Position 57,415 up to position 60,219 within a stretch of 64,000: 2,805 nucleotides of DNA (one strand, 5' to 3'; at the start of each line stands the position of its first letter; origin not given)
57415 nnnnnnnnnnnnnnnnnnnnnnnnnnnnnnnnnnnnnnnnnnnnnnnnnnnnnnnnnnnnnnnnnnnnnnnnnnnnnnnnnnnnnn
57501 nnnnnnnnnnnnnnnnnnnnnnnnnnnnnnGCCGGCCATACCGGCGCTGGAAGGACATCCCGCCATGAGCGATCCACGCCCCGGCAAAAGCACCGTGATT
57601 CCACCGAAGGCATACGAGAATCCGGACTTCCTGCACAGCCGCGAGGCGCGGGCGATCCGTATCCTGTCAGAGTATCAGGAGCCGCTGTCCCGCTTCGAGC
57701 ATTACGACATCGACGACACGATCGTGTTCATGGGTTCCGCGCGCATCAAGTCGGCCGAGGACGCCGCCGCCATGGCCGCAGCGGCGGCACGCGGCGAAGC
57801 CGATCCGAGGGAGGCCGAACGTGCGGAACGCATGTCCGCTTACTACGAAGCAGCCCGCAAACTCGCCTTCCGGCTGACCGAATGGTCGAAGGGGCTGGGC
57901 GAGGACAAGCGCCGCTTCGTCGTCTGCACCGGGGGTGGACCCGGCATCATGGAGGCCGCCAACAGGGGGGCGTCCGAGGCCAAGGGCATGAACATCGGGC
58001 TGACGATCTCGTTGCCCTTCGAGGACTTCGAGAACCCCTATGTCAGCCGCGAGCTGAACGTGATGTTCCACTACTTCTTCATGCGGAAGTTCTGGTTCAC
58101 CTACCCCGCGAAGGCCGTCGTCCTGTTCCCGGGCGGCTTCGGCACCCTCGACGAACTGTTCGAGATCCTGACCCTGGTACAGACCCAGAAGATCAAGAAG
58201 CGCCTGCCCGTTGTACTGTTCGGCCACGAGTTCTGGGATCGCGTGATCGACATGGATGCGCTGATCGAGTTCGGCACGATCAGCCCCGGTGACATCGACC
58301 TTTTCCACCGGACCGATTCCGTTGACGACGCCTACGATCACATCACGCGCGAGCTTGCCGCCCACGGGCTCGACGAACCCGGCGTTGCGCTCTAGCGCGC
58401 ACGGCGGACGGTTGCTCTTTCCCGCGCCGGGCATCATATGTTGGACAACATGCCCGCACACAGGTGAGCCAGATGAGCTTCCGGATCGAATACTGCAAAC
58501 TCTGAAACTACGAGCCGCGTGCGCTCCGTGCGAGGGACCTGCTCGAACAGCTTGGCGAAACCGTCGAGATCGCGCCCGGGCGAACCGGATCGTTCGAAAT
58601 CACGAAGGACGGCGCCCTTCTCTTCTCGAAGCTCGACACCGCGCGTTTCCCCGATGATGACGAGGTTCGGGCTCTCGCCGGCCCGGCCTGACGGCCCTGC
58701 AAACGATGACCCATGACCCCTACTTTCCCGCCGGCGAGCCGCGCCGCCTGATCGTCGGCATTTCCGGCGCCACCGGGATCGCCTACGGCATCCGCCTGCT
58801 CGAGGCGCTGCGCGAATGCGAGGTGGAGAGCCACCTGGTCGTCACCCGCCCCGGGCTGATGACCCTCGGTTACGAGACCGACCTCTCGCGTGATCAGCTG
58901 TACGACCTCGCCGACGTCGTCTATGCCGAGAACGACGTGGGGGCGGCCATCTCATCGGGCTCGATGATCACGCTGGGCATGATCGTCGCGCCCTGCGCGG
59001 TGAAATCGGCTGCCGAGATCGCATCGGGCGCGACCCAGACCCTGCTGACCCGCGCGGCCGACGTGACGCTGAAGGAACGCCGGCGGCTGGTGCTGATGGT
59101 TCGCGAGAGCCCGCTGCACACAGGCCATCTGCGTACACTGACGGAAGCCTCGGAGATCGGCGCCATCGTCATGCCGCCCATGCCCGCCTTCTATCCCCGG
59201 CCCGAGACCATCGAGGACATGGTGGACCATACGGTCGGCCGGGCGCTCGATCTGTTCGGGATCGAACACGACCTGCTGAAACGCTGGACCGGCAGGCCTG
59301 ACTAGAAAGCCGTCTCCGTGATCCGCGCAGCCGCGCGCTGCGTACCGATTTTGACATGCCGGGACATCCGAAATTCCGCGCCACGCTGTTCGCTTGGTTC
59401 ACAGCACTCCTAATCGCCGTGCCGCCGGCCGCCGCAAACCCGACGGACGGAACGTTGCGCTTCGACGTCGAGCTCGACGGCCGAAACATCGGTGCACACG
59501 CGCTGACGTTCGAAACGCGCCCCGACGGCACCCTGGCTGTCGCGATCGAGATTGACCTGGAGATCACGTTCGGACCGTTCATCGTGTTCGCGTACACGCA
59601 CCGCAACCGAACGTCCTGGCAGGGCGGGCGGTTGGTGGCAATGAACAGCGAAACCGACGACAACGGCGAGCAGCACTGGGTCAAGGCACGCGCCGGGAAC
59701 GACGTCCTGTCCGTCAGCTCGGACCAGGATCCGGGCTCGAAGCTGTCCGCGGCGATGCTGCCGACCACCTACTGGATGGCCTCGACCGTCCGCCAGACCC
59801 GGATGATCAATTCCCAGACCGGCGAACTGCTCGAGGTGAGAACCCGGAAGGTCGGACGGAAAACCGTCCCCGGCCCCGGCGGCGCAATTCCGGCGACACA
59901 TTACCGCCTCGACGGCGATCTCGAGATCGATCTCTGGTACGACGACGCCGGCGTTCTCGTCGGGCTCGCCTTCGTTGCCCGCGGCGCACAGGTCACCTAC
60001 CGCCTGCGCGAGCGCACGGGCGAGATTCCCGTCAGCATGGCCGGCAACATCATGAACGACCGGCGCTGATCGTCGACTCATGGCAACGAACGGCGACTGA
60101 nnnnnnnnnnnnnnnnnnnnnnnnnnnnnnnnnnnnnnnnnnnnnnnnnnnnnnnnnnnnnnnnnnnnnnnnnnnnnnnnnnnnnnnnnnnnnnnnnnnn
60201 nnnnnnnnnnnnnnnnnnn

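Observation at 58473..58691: Unannotated 72-codon SelW/Rdx-like gene (CKLU) between LOG and ubiX, invisible to the ORF track because the UGA falls at codon 11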

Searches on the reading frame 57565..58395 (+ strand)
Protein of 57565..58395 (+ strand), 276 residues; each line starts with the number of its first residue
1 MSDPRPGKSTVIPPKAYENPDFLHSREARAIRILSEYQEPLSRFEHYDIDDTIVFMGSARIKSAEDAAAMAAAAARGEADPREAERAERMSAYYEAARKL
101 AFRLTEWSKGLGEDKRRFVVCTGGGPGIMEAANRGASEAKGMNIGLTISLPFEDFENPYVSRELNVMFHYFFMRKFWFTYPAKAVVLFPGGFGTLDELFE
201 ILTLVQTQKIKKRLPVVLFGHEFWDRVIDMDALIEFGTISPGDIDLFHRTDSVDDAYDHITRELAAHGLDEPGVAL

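Call 4: search_protein_families(library=pfam, proteins=[window:57565-58395:+], max_evalue=1)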
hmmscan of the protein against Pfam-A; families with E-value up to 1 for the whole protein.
window:57565-58395:+ (276 aa): 3 families
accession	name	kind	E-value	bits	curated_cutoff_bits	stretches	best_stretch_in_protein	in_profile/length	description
PF03641.19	Lysine_decarbox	-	3e-27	95.8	27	1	129-259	1-130/131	Possible lysine decarboxylase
PF18306.6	LDcluster4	-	1.6e-10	41.2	26.3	1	115-199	30-111/151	SLOG cluster4 family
PF17042.10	NBD_C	-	0.072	14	28.3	0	62-124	52-117/168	Nucleotide-binding C-terminal domain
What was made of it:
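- Checked: The upstream gene 57565-58395 is a LOG/Lysine_decarbox-family protein (call 4).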

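Call 5: search_protein_families(library=ncbifam, proteins=[window:57565-58395:+], max_evalue=1)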
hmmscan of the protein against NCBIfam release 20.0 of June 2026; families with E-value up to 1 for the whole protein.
window:57565-58395:+ (276 aa): 5 families
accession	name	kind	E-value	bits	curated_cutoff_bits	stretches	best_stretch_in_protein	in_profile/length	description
TIGR00730.1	TIGR00730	subfamily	7.2e-26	91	96.35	1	115-261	30-176/178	TIGR00730 family Rossman fold protein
TIGR00725.1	TIGR00725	hypoth_equivalog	1.1e-09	37.9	106.9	1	115-205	29-115/159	TIGR00725 family protein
NF038390.1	Nsidase_PpnN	equivalog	2.8e-08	32.9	450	1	115-222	173-287/450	nucleotide 5'-monophosphate nucleosidase PpnN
NF058542.1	CtkRMPhLog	equivalog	4e-06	26.9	300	1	115-258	30-173/177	cytokinin riboside 5'-monophosphate phosphoribohydrolase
TIGR04508.1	queE_Cx14CxxC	equivalog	0.17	11.7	240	1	92-128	60-94/208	7-carboxy-7-deazaguanine synthase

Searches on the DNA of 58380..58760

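Call 42: search_rna_families(source=window, start=58380, end=58760, threshold=evalue, max_evalue=10)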
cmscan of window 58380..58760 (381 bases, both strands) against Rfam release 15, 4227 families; matches with E-value up to 10: 2.
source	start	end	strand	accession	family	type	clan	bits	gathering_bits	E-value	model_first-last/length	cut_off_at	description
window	58650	58682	+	RF01276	sR53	Gene; snRNA; snoRNA; CD-box;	-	11.9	49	2.4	1-60/60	no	Small nucleolar RNA sR53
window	58650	58674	+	RF01136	sR28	Gene; snRNA; snoRNA; CD-box;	-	8.9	39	8.4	1-55/55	no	Small nucleolar RNA sR28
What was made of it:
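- No Rfam family matches (call 42). No Rfam SECIS match (call 42).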

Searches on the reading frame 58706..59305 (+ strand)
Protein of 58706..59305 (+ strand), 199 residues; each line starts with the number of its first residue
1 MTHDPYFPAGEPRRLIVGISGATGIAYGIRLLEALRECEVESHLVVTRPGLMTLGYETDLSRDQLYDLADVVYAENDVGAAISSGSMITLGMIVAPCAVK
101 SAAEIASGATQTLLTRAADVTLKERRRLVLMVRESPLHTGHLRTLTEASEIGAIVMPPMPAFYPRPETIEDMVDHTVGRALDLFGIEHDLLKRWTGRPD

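Call 4: search_protein_families(library=pfam, proteins=[window:58706-59305:+], max_evalue=1)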
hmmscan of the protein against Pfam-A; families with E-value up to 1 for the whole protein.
window:58706-59305:+ (199 aa): 1 family
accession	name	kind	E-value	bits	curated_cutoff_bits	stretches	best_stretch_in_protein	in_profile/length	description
PF02441.25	Flavoprotein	-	2.3e-36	125.3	22.7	1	14-183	2-161/162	Flavoprotein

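Call 5: search_protein_families(library=ncbifam, proteins=[window:58706-59305:+], max_evalue=1)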
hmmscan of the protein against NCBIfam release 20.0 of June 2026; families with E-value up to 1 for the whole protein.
window:58706-59305:+ (199 aa): 8 families
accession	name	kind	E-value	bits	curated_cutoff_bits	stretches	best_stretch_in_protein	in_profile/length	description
NF004685.0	PRK06029.1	subfamily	2.1e-75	252.9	188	1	13-196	2-186/187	UbiX family flavin prenyltransferase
TIGR00421.1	ubiX_pad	subfamily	8e-69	231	108.9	1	14-194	1-181/181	UbiX family flavin prenyltransferase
NF041206.1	VdcB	exception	1.1e-68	230.5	290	1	14-196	1-184/184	non-oxidative hydroxyarylic acid decarboxylases subunit B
NF041218.1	BagM_FevK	exception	5e-62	209.1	420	1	14-198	2-187/215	bagremycin/ferroverdin biosynthesis UbiX family decarboxylase BagM/FevK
NF006161.0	PRK08305.1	equivalog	0.008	15.8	156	1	92-132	88-128/196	dipicolinate synthase subunit B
TIGR02699.1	archaeo_AfpA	hypoth_equivalog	0.015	14.9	192.45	1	92-131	82-121/174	archaeoflavoprotein AfpA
TIGR02852.1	spore_dpaB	equivalog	0.022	14.1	229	1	92-132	83-123/187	dipicolinate synthase subunit B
TIGR00125.1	cyt_tran_rel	domain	0.052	13.7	27.7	1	136-153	10-27/65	adenylyltransferase/cytidyltransferase family protein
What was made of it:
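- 58706..59305 (+): ubiX (flavin prenyltransferase), 14 nt downstream on the same strand; probable operon partner. NF004685 at 252.9 bits and TIGR00421 at 231 bits (call 5).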

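Call 10: find_encoding_contigs(protein=window:58706-59305:+, flank=5000, max_places=6)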
Protein window:58706-59305:+ (199 aa): 6 contigs read that carry it; 6 places shown.
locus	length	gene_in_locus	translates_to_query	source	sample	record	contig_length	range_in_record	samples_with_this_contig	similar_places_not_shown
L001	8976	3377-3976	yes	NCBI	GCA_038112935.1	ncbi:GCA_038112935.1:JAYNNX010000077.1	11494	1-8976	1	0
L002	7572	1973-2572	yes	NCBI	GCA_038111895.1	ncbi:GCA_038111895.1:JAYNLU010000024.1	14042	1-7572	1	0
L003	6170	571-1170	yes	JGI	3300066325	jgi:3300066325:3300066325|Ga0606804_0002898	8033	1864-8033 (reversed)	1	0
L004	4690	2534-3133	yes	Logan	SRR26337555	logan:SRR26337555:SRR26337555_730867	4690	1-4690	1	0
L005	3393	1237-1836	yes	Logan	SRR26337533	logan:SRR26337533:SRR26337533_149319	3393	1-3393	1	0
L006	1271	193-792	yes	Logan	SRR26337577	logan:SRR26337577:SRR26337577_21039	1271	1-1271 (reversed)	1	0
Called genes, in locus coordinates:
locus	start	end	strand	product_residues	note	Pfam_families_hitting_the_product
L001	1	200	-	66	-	?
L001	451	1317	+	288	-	PF00903:Glyoxalase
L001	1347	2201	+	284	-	PF00903:Glyoxalase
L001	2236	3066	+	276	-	PF18306:LDcluster4, PF03641:Lysine_decarbox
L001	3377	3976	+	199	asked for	PF02441:Flavoprotein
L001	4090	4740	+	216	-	PF19630:DUF6134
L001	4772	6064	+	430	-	PF07690:MFS_1, PF13347:MFS_2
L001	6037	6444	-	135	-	-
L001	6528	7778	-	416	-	PF06181:Urate_ox_N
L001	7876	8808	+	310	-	PF00126:HTH_1, PF03466:LysR_substrate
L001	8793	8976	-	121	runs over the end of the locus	PF00576:Transthyretin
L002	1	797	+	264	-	PF00903:Glyoxalase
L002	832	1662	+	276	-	PF18306:LDcluster4, PF03641:Lysine_decarbox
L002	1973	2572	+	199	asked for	PF02441:Flavoprotein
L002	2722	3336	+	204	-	PF19630:DUF6134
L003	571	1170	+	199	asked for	PF02441:Flavoprotein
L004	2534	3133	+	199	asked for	PF02441:Flavoprotein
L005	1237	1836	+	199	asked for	PF02441:Flavoprotein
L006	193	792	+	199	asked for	PF02441:Flavoprotein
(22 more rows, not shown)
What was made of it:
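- Checked: In public gene calls on contigs carrying the identical ubiX, the 310-nt LOG-ubiX gap is empty (call 10).
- Gene callers leave the region empty (call 10).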

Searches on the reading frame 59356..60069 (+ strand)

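Call 4: search_protein_families(library=pfam, proteins=[window:59356-60069:+], max_evalue=1)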
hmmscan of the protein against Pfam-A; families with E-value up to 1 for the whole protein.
window:59356-60069:+ (237 aa): 1 family
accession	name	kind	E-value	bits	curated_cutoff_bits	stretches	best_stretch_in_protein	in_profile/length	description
PF19630.5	DUF6134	-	1.1e-54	185.8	27.9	1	36-218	1-184/184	Domain of unknown function (DUF6134)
